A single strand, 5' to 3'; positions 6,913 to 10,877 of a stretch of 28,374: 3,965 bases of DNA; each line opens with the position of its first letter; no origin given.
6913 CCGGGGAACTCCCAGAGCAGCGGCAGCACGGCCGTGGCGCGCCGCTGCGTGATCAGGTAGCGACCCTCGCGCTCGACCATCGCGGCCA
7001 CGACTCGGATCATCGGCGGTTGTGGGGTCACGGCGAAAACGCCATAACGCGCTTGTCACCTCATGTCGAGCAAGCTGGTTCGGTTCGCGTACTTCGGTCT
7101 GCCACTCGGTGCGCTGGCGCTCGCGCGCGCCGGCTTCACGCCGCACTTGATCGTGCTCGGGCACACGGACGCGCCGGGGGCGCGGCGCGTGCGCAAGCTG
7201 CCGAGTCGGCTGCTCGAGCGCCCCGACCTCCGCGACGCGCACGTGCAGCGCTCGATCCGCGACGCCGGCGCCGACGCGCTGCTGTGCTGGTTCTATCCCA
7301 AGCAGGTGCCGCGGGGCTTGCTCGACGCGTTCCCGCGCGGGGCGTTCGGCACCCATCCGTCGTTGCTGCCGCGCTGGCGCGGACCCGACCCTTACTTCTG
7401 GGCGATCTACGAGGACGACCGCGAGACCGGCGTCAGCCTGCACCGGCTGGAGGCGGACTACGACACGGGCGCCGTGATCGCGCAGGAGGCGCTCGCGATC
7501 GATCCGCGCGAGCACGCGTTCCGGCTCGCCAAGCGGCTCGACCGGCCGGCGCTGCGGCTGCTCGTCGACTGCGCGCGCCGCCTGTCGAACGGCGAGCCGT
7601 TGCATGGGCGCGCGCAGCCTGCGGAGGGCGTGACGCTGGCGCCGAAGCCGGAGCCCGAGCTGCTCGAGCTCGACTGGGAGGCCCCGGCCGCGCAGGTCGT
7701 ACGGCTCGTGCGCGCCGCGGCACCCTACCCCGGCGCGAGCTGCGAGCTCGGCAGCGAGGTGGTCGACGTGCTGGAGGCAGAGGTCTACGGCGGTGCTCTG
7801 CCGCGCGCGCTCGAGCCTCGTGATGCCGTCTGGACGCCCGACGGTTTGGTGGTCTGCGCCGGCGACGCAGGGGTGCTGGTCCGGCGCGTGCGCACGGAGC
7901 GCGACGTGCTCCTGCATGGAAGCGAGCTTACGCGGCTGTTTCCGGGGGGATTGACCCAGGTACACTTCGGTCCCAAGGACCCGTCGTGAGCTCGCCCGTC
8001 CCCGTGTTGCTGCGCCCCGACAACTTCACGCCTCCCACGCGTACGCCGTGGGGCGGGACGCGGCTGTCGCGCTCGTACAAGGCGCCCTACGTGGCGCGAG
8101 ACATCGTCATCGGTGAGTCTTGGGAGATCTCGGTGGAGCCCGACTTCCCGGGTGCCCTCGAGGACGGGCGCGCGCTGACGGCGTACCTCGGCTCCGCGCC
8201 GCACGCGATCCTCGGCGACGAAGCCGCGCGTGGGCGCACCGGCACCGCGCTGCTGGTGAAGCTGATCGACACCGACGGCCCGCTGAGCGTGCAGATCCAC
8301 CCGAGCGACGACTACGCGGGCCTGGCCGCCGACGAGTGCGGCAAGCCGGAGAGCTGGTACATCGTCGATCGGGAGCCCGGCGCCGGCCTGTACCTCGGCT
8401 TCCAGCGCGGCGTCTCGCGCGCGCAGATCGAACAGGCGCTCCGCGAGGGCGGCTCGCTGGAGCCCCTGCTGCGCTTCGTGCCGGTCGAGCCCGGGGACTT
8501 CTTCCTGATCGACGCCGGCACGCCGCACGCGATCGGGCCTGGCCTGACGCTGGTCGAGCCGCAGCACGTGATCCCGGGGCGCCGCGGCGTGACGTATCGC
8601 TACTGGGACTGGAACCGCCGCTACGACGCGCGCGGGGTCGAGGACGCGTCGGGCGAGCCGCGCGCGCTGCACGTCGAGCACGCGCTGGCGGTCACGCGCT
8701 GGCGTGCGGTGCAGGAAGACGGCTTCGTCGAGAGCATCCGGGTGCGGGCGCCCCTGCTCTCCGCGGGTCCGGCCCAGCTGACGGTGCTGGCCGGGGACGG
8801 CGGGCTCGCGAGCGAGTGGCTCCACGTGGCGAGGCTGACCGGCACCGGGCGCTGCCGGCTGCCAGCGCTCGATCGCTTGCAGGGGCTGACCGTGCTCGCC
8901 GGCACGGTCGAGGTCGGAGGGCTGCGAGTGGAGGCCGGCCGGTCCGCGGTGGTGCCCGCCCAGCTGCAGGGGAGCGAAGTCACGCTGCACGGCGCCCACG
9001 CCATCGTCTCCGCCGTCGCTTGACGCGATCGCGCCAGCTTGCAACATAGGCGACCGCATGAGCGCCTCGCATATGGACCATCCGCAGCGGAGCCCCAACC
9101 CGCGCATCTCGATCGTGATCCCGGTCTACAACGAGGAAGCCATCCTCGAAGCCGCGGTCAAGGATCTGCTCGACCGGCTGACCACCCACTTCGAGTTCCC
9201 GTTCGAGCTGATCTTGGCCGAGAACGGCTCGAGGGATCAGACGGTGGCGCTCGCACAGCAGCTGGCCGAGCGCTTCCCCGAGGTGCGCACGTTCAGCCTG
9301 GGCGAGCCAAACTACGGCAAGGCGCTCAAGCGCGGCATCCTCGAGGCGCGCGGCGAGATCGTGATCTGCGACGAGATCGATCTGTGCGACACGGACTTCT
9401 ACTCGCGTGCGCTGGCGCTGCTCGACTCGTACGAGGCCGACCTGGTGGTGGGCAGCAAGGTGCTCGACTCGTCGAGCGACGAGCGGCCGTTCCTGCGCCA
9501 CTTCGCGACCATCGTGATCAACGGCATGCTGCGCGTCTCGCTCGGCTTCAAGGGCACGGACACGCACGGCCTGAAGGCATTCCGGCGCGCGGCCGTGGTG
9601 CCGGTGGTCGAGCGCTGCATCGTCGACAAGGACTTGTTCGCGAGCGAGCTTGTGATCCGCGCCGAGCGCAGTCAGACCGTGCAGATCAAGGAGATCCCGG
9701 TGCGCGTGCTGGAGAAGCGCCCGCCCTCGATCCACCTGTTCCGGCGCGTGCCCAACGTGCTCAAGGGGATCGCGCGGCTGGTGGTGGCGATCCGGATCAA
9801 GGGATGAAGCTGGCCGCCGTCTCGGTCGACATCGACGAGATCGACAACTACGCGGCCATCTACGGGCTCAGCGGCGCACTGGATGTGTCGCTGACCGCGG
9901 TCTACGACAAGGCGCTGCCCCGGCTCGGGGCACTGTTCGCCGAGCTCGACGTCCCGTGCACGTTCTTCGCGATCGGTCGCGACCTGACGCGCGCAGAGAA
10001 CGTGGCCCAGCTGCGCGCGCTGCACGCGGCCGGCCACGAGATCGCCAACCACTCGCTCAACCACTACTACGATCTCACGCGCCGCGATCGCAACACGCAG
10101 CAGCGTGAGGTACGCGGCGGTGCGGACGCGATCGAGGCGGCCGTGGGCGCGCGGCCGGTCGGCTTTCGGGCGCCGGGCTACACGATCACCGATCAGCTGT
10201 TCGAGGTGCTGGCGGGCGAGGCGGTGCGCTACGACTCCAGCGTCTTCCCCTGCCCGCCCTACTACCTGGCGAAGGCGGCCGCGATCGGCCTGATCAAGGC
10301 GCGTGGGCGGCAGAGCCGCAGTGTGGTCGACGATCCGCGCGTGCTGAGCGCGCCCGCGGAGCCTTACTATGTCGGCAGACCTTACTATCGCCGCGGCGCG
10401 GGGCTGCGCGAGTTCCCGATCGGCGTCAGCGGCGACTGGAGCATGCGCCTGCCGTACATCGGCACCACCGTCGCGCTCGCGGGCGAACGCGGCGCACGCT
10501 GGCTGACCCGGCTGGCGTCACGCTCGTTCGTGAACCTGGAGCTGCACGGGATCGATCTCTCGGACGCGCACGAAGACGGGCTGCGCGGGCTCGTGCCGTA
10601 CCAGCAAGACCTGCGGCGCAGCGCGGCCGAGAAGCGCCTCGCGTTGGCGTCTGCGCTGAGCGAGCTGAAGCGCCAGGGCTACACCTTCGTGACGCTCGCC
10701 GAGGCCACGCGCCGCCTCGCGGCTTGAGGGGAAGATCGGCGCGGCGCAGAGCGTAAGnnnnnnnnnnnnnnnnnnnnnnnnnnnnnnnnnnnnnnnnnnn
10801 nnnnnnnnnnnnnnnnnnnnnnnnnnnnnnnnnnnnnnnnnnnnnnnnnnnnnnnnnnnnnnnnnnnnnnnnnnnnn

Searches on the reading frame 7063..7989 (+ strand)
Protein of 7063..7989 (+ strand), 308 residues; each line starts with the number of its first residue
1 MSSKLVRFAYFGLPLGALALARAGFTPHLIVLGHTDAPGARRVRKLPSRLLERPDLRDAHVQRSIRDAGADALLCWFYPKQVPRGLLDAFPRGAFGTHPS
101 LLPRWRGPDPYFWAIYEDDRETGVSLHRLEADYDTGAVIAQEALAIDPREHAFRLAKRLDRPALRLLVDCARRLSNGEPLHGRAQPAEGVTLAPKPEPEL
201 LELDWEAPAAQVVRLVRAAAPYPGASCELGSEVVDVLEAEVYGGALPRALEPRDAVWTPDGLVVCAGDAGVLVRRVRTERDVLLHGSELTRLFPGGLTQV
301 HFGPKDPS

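Call 10: search_protein_families(library=pfam, proteins=[window:7063-7989:+], max_evalue=0.001)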
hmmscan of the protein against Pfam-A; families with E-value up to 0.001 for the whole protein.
window:7063-7989:+ (308 aa): 2 families
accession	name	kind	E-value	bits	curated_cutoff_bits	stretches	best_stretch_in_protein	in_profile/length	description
PF00551.24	Formyl_trans_N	-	2.1e-22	80.2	26.1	1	51-168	61-178/181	Formyl transferase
PF02911.23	Formyl_trans_C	-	2.1e-09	37.9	21.1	1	198-287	4-93/100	Formyl transferase, C-terminal domain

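Call 25: search_protein_families(library=ncbifam, proteins=[window:7063-7989:+], max_evalue=0.00001)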
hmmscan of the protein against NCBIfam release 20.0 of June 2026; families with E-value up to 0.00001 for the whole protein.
window:7063-7989:+ (308 aa): 4 families
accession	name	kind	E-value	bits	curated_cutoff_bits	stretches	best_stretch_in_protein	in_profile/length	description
TIGR00460.1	fmt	equivalog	1.7e-33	116.1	201.5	1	60-280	70-291/315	methionyl-tRNA formyltransferase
NF005414.0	PRK06988.1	equivalog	4.7e-33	114.5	316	1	52-276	60-285/311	formyltransferase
NF005998.1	PRK08125.1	equivalog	1.2e-30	106.6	777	1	5-290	3-293/649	bifunctional UDP-4-amino-4-deoxy-L-arabinose formyltransferase/UDP-glucuronic acid oxidase ArnA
TIGR00639.1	PurN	equivalog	4.4e-11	42.7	150.1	1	58-172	68-182/192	phosphoribosylglycinamide formyltransferase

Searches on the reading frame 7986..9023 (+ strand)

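Call 10: search_protein_families(library=pfam, proteins=[window:7986-9023:+], max_evalue=0.001)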
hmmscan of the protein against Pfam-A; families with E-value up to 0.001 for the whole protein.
window:7986-9023:+ (345 aa): 1 family
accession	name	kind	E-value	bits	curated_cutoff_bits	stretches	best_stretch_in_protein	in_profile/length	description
PF20511.4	PMI_typeI_cat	-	5.4e-05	23.8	22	1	22-111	13-107/143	Phosphomannose isomerase type I, catalytic domain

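Call 25: search_protein_families(library=ncbifam, proteins=[window:7986-9023:+], max_evalue=0.00001)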
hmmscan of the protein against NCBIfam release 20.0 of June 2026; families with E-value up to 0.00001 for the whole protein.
window:7986-9023:+ (345 aa): 1 family
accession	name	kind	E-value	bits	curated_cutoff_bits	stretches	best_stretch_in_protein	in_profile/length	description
TIGR00218.1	manA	equivalog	3.8e-12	46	116.2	1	21-111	15-104/359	mannose-6-phosphate isomerase, class I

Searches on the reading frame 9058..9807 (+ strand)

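Call 10: search_protein_families(library=pfam, proteins=[window:9058-9807:+], max_evalue=0.001)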
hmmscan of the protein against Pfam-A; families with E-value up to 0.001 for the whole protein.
window:9058-9807:+ (249 aa): 2 families
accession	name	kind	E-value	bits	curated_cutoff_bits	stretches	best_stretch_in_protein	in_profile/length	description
PF00535.33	Glycos_transf_2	-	2.4e-20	73.6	23.3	1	18-175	1-158/168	Glycosyl transferase family 2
PF13641.12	Glyco_tranf_2_3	-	2.2e-06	28.3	27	1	15-101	1-89/230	Glycosyltransferase like family 2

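Call 25: search_protein_families(library=ncbifam, proteins=[window:9058-9807:+], max_evalue=0.00001)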
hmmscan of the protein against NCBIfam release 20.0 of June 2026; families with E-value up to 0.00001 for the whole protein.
window:9058-9807:+ (249 aa): 10 families
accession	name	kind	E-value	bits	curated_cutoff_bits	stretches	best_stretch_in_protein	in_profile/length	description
NF047588.1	GlcsyltransPgfSStrep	equivalog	8.2e-13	48.2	500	1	16-181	2-165/308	glycosyltransferase PgfS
TIGR03937.1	PgaC_IcaA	equivalog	6.8e-12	45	422.3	1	5-108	35-135/407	poly-beta-1,6-N-acetyl-D-glucosamine synthase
NF007482.0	PRK10073.1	equivalog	1.8e-11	43.7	423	1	14-128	5-116/334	glycosyltransferase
NF007986.1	PRK10714.1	equivalog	2.6e-10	39.8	529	1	16-187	7-175/316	undecaprenyl-phosphate 4-deoxy-4-formamido-L-arabinose transferase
NF041875.1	EPS_EpsD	equivalog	3e-10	40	370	1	17-153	1-135/325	exopolysaccharide biosynthesis glycosyltransferase EpsD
TIGR04283.1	glyco_like_mftF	equivalog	9.6e-09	35.1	182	1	17-102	1-76/221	TIGR04283 family arsenosugar biosynthesis glycosyltransferase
TIGR03111.1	glyc2_xrt_Gpos1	hypoth_equivalog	7.5e-08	31.6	363.95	1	12-104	46-137/439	TIGR03111 family XrtG-associated glycosyltransferase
NF010496.0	PRK13915.1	equivalog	1.2e-07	31.1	262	1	15-112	31-130/307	glucosyl-3-phosphoglycerate synthase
NF038302.1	EPS_HpsE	equivalog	2.8e-06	26.5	300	1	17-135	3-124/307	hormogonium polysaccharide biosynthesis glycosyltransferase HpsE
NF053739.1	GlytfEpsEBac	equivalog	9.3e-06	24.8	450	0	15-136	1-121/265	glycosyltransferase EpsE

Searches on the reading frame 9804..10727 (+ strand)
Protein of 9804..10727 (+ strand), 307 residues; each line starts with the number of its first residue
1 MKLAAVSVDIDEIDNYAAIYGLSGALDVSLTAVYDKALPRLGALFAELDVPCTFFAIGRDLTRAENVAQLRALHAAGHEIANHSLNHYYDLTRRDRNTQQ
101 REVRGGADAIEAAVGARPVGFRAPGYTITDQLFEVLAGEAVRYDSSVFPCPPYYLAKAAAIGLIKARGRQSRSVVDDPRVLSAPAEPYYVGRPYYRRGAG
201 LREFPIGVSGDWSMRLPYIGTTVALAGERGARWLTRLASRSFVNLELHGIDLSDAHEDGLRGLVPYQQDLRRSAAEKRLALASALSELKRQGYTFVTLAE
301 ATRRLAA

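Call 114: search_protein_families(library=pfam, proteins=[window:9804-10727:+], max_evalue=0.001)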
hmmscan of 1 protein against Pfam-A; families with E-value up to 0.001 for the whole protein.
window:9804-10727:+ (307 aa): 2 families
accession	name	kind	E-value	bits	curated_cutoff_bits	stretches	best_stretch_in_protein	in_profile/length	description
PF01522.26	Polysacc_deac_1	-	9.5e-16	58.3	23.1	1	36-136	19-116/124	Polysaccharide deacetylase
PF10096.14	DUF2334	-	7e-05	22.9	26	1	63-137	52-137/203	Uncharacterized protein conserved in bacteria (DUF2334)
